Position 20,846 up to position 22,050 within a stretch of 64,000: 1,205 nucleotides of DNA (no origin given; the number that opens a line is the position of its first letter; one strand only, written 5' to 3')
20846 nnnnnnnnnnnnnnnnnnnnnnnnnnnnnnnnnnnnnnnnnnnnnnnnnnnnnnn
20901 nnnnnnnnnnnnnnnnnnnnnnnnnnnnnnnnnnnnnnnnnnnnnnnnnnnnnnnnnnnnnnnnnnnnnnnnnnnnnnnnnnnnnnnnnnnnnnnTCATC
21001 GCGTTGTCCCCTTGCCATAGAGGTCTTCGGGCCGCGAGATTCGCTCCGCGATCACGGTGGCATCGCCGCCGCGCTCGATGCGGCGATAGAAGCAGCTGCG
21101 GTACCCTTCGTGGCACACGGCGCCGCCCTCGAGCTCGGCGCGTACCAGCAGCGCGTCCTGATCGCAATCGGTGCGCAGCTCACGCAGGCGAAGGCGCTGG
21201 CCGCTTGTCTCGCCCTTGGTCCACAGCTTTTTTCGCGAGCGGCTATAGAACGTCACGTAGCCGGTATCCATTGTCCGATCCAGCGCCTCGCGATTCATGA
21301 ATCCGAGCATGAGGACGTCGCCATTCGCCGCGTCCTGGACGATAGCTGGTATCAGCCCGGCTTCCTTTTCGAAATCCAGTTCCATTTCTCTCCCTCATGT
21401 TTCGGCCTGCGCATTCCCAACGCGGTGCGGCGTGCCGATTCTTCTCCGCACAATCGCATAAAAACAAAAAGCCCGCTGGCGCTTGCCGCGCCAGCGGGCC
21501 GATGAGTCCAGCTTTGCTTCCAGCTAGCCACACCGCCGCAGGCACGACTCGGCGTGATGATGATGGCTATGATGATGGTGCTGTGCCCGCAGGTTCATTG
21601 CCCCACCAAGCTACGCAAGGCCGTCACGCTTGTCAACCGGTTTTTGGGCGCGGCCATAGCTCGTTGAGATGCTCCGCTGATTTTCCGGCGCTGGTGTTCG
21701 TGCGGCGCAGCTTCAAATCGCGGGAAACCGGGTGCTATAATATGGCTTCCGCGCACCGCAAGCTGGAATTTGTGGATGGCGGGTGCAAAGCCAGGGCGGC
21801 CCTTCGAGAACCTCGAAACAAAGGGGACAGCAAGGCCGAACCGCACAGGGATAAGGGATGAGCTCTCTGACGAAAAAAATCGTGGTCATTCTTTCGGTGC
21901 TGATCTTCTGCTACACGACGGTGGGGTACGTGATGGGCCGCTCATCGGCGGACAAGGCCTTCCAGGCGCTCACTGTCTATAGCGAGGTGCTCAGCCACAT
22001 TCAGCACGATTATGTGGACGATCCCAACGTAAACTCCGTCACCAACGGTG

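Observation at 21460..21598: Complete ribosome-mediated histidine attenuator upstream of hisI: His-codon leader ORF, four-segment RNA switch and intrinsic terminator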

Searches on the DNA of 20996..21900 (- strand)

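Call 5: search_rna_families(source=window, start=21200, end=21900, threshold=evalue, max_evalue=10, show_alignments=3)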
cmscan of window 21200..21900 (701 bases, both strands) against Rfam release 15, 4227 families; matches with E-value up to 10: 11.
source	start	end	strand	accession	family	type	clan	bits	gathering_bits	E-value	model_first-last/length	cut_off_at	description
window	21464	21572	-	RF00514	His_leader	Cis-reg; leader;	-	29.1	49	0.012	1-126/126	no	Histidine operon leader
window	21536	21590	-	RF03221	mir-6715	Gene; miRNA;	-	23.7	82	0.059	1-57/57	no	mir-6715 microRNA precursor family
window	21397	21503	+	RF02344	ar14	Gene; sRNA;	-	21.3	58.8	0.099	1-123/123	no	Alphaproteobacterial ar14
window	21316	21349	+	RF01109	SBRMV1_UPD-PKd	Cis-reg;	-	16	33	5.7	1-21/21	no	Pseudoknot of upstream pseudoknot domain (UPD) of the 3'UTR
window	21447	21503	+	RF00382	DnaX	Cis-reg; frameshift_element;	-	15.6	35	0.86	1-65/65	no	DnaX ribosomal frameshifting element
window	21463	21614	-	RF00513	Trp_leader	Cis-reg; leader;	-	14.5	41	5.8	1-100/100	no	Tryptophan operon leader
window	21495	21521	+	RF01309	sR60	Gene; snRNA; snoRNA; CD-box;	CL00132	13.1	50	4.8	1-55/55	no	Small nucleolar RNA sR60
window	21460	21545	+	RF02632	Hrs10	Gene; sRNA;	-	12.5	108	5.9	1-148/148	no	Hfq-regulated sRNA 10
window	21661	21773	-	RF00495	IRES_Hsp70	Cis-reg; IRES;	-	11.2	80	2.2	1-216/216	no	Heat shock protein 70 (Hsp70) internal ribosome entry site (IRES)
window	21471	21499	+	RF00457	IRES_mnt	Cis-reg; IRES;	-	10.9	100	3.3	125-158/203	no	Mnt IRES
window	21553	21593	+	RF01152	sR1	Gene; snRNA; snoRNA; CD-box;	-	9.8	45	8.1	1-57/57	no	Small nucleolar RNA sR1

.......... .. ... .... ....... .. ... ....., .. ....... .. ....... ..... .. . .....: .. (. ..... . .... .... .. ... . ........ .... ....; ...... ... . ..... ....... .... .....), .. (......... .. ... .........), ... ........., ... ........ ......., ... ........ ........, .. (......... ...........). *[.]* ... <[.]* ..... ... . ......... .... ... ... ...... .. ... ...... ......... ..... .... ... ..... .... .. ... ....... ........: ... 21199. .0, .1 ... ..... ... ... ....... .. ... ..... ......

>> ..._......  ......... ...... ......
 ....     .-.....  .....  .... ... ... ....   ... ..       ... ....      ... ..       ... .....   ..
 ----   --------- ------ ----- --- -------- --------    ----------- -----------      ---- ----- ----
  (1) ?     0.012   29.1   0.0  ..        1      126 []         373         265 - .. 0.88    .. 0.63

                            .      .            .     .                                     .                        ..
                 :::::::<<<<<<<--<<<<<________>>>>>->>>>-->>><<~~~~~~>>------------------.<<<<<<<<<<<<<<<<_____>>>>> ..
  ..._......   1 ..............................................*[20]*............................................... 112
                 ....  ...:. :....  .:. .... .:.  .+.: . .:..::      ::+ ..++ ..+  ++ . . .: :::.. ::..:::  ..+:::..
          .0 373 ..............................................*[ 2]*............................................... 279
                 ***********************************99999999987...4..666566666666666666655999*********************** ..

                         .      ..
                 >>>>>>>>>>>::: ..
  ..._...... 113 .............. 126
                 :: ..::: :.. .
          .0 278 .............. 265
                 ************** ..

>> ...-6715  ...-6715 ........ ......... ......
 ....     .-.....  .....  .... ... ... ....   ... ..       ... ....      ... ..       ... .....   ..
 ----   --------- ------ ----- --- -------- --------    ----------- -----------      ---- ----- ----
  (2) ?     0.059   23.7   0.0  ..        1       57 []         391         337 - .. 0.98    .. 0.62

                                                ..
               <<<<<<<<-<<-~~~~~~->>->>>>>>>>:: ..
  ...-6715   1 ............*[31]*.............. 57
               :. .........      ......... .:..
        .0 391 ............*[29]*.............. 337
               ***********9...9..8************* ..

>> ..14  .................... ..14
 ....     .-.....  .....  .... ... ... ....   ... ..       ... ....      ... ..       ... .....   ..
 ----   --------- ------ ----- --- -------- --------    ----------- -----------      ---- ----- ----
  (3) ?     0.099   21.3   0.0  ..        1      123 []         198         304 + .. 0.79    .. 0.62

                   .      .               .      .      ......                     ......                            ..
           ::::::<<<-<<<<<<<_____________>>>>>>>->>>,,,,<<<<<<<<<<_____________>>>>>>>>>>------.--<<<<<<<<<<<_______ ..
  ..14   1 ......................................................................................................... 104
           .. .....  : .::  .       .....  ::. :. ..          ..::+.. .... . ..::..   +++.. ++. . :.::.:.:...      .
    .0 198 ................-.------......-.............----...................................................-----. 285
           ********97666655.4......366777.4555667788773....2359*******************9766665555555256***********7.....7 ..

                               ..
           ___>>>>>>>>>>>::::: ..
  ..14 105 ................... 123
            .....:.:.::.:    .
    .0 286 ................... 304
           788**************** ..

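Call 45: search_rna_families(sources=[L007, L012, L016, L026, L028, L035, L043, L050, L054, L061], threshold=evalue, max_evalue=1)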
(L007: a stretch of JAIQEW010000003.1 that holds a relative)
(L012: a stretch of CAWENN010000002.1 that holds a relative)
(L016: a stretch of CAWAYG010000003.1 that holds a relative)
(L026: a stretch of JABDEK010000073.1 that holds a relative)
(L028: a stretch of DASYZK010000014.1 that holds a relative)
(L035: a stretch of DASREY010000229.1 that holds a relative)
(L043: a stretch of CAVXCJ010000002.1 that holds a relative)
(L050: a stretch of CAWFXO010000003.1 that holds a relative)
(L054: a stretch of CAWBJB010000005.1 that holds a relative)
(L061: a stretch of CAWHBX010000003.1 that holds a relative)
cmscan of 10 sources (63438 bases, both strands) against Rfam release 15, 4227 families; matches with E-value up to 1: 2.
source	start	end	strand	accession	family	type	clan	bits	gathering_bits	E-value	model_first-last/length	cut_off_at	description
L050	2825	2959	+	RF00506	Thr_leader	Cis-reg; leader;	-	26.8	55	0.75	1-118/118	no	Threonine operon leader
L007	2804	2973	+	RF02690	BTH_s1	Gene; sRNA;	-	22.8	74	0.28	1-205/205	no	Burkholderia sRNA 1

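Call 49: build_rna_model(alignment_id=A2, structure=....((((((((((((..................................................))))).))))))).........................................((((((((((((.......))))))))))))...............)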
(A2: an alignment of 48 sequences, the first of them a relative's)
Model R1 built from alignment A2 (48 sequences, 166 columns); structure: as given.
model positions 138; base pairs 24; branch points 1; effective number of sequences 4.46; information 0.59 bits per position. Calibrated on 0.2 Mb of random sequence (short: E-values are rough).
structure used (alignment columns):
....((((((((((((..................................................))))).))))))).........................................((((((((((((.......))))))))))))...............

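Call 50: search_with_rna_model(model_id=R1, sources=[window, L004, L005, L006, L007, L008, L009, L010, L011, L012, L013, L014, L015, L016, L017, L018, L019, L020, L021, L022, L023, L024, L025, L026, L027, L028, L029, L030, L031, L032, L033, L034, L035, L036, L037, L038, L039, L040, L041, L042, L043, L044, L045, L046, L047, L048, L049, L050, L051, L052, L053, L054, L055, L056, L057, L058, L059, L060, L061, L062, L063, L064, L065, L066, L067, L068, L069, L070, L071, L072, L073, L074, L075, L076, L077, L078, L079, L080, L081, L082, L083], max_evalue=1)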
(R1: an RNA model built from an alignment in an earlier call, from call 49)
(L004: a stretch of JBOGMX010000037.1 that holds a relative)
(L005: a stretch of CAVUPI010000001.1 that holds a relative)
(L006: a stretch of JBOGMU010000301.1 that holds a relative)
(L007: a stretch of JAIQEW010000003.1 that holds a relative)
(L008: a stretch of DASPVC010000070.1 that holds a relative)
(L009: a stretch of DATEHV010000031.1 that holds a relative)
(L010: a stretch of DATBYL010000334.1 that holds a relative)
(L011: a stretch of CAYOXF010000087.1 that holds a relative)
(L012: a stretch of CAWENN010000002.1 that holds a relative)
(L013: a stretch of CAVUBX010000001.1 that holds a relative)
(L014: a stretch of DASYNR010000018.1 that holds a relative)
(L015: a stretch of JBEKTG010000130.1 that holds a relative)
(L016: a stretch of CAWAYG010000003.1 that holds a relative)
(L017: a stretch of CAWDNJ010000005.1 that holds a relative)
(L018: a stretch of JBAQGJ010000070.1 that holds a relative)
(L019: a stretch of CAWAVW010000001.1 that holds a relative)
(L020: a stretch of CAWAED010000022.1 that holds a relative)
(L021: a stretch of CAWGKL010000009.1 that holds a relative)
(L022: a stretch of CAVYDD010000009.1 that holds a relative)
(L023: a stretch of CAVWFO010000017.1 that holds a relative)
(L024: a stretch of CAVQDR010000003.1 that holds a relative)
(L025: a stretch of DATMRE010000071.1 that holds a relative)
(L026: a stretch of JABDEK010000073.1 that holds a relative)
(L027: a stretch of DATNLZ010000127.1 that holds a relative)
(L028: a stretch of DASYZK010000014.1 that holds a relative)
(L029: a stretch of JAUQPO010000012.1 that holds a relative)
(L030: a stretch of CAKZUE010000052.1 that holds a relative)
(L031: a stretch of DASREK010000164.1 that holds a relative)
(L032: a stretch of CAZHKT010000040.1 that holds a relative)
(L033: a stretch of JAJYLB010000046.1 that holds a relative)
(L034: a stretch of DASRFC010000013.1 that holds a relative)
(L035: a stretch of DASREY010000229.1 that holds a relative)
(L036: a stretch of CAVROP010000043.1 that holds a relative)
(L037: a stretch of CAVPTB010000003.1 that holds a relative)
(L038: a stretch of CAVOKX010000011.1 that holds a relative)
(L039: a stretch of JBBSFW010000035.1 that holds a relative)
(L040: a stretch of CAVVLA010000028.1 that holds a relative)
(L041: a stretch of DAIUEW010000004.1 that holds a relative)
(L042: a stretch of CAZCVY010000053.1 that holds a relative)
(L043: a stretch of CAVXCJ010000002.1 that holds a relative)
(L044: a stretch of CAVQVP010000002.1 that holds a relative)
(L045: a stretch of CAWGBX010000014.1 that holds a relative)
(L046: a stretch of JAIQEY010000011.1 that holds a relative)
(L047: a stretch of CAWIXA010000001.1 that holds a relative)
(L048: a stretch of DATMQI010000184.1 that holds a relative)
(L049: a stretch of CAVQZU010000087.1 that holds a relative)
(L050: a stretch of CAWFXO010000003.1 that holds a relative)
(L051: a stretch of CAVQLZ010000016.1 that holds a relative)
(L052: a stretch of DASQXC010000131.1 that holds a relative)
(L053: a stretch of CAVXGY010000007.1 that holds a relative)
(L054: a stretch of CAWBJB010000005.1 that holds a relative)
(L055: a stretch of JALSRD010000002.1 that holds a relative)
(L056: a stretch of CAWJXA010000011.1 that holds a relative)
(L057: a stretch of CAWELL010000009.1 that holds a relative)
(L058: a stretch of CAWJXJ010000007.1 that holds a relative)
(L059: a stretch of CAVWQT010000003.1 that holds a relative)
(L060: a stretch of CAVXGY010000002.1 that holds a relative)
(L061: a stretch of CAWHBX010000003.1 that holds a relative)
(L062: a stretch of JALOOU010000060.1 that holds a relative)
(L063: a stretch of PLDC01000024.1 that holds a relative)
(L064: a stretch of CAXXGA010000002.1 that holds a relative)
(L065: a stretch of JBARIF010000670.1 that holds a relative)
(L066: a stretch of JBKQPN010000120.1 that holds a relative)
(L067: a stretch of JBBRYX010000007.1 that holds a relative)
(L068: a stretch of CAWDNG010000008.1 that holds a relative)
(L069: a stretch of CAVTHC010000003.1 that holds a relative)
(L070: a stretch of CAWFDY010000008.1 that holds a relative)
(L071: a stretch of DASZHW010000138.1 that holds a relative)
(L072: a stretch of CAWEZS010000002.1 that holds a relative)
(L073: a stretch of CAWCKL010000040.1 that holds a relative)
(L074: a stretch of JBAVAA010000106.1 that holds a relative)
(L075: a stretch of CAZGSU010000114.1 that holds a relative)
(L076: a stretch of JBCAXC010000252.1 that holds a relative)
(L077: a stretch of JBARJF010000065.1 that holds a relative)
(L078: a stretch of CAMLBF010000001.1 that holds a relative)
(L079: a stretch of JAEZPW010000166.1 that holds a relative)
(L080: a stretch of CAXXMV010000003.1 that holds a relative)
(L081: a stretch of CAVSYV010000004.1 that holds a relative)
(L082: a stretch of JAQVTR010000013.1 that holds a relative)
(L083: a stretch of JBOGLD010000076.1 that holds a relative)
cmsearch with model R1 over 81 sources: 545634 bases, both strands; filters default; matches with E-value up to 1: 107.
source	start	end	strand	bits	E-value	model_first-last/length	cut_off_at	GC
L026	2852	2988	+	129.2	3.3e-24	1-138/138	no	0.55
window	21461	21598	-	122.3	9.4e-23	1-138/138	no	0.61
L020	2853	2988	+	121.6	1.3e-22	1-138/138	no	0.57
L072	2803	2938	+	120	2.9e-22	1-138/138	no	0.51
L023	2849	2987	+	119.9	3e-22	1-138/138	no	0.58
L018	244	382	+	118.6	5.7e-22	1-138/138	no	0.58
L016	2849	2988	+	118.3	6.6e-22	1-138/138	no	0.56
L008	2851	2986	+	117.9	7.9e-22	1-138/138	no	0.62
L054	2805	2939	+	116.8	1.4e-21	1-138/138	no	0.5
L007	2839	2972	+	116.6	1.5e-21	1-138/138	no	0.62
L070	2819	2953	+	116.3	1.7e-21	1-138/138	no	0.54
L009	2751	2884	+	114.6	3.9e-21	1-138/138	no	0.59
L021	2638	2771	+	114.6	3.9e-21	1-138/138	no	0.6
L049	2840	2970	+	114.2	4.8e-21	1-138/138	no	0.6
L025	984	1116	+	113.8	5.7e-21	1-138/138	no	0.61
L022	2840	2978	+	113.8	5.7e-21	1-138/138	no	0.55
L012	2857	2988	+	113.8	5.9e-21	1-138/138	no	0.59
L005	2848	2985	+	113.3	7.5e-21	1-138/138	no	0.61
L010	2705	2838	+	110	3.6e-20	1-138/138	no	0.54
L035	2837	2975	+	109.8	4e-20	1-138/138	no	0.5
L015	2833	2970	+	109.1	5.6e-20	1-138/138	no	0.62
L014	2842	2975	+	109.1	5.6e-20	1-138/138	no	0.54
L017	2839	2976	+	108.8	6.3e-20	1-138/138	no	0.6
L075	2832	2966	+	108.4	7.9e-20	1-138/138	no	0.53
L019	2820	2960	+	107.5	1.2e-19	1-138/138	no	0.55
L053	2820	2955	+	107.4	1.2e-19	1-138/138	no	0.57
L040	2821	2954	+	106.5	1.9e-19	1-138/138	no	0.51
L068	2838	2969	+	106.3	2.1e-19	1-138/138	no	0.54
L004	2852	2988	+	106.1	2.4e-19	1-138/138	no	0.6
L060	2823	2956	+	105.6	2.9e-19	1-138/138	no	0.51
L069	2838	2971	+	105.6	3e-19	1-138/138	no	0.53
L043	2853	2985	+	105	3.9e-19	1-138/138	no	0.55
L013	2774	2901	+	104.7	4.6e-19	1-138/138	no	0.61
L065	2841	2972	+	102.9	1.1e-18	1-138/138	no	0.55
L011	2856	2985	+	101.1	2.7e-18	1-138/138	no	0.58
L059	2812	2953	+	101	2.7e-18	1-138/138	no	0.53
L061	2804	2947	+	101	2.8e-18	1-138/138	no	0.56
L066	2850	2979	+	100.5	3.5e-18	1-138/138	no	0.55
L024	2836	2973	+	99.3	6.4e-18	1-138/138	no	0.55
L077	2805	2952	+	96.4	2.6e-17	1-138/138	no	0.54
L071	2837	2970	+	96.2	2.8e-17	1-138/138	no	0.54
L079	2816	2948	+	95.7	3.5e-17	1-138/138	no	0.58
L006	2822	2951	+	95.2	4.6e-17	1-138/138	no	0.55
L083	206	337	+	94.2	7.2e-17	1-138/138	no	0.56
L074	2812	2946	+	93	1.3e-16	1-138/138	no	0.58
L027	2817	2967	+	92.7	1.5e-16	1-138/138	no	0.54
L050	2827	2960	+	92.2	1.9e-16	1-138/138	no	0.57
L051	2844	2974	+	90.5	4.3e-16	1-138/138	no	0.48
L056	198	326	+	88.1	1.4e-15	1-138/138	no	0.54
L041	2820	2954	+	87.5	1.9e-15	1-138/138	no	0.56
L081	2836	2969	+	86.9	2.5e-15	1-138/138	no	0.59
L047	2839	2969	+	86.3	3.3e-15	1-138/138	no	0.59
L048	2837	2973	+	83.5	1.2e-14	1-138/138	no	0.53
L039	2769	2904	+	82.6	2e-14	1-138/138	no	0.57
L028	2851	2988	+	81.9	2.7e-14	1-138/138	no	0.64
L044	2820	2954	+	79.3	9.5e-14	1-138/138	no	0.56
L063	2811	2949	+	76.4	3.9e-13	1-138/138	no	0.53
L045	2834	2970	+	75.8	5.2e-13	1-138/138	no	0.57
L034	2807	2951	+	75.6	5.9e-13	1-138/138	no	0.53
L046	1404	1540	+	75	7.6e-13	1-138/138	no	0.54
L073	2837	2972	+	71.2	4.8e-12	1-138/138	no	0.54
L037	2830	2966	+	69.8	9.4e-12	1-138/138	no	0.52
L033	1351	1488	+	67.3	3.2e-11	1-138/138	no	0.61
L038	2835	2971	+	67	3.6e-11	1-138/138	no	0.56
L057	2854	2984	+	65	9.8e-11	1-138/138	no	0.54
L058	2856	2984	+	62.9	2.6e-10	1-138/138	no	0.53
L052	1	89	+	54.1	1.8e-08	47-138/138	5'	0.52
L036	2846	2977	+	51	8e-08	1-138/138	no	0.51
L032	2821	2953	+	50.7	9.5e-08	1-138/138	no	0.56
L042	2836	2964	+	45.6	1.1e-06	1-138/138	no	0.53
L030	2850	2983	+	37.6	5.1e-05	1-138/138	no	0.64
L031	2855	2983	+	32.8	0.00052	1-138/138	no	0.57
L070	2915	2955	-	28.3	0.0046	88-128/138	no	0.59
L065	2934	2974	-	28.3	0.0046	88-128/138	no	0.59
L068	2931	2971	-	28.3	0.0046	88-128/138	no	0.59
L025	1078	1119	-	27.9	0.0056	87-128/138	no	0.62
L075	2928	2968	-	27.5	0.0067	88-128/138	no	0.61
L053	2917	2957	-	27.2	0.0077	88-128/138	no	0.56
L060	2918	2958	-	27.2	0.0081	88-128/138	no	0.63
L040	2916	2956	-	26.9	0.009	88-128/138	no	0.59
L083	299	339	-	26.5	0.011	88-128/138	no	0.59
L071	2932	2972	-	26.4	0.012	88-128/138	no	0.56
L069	2933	2970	-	26.4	0.012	91-128/138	no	0.63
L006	2913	2952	-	26.1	0.014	89-128/138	no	0.6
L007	2934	2973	-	25.4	0.019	89-128/138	no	0.65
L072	2900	2940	-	25.2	0.02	88-128/138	no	0.59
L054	2901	2938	-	25.1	0.022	91-128/138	no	0.58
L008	2948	2987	-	24.5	0.029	89-128/138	no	0.62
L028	2950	2987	-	24.3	0.032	91-128/138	no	0.71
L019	2922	2982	-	24.3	0.032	65-128/138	no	0.54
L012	2950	2989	-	23.7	0.043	89-128/138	no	0.68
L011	2947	2984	-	23.1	0.056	91-128/138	no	0.66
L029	2855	2988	+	23.1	0.056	1-138/138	no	0.62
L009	2846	2886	-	21.9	0.1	88-128/138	no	0.61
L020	2950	2989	-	21.8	0.11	89-128/138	no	0.62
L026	2950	2989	-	20.9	0.16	89-128/138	no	0.6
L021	2733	2788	-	20.9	0.17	74-128/138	no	0.57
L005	2947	2986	-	20.7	0.18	89-128/138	no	0.68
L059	2916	2957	-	20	0.25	86-128/138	no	0.62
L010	2800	2841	-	19.9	0.27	87-128/138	no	0.5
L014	2937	2977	-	19.9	0.27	88-128/138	no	0.51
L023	2949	2989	-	18.3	0.57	88-128/138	no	0.59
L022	2940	2973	-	18.1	0.63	95-128/138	no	0.65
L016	2950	3012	-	17.7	0.77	66-128/138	no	0.56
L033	1440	1592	-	17.6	0.81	1-138/138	no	0.59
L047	2932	2973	-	17.2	0.96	86-128/138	no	0.55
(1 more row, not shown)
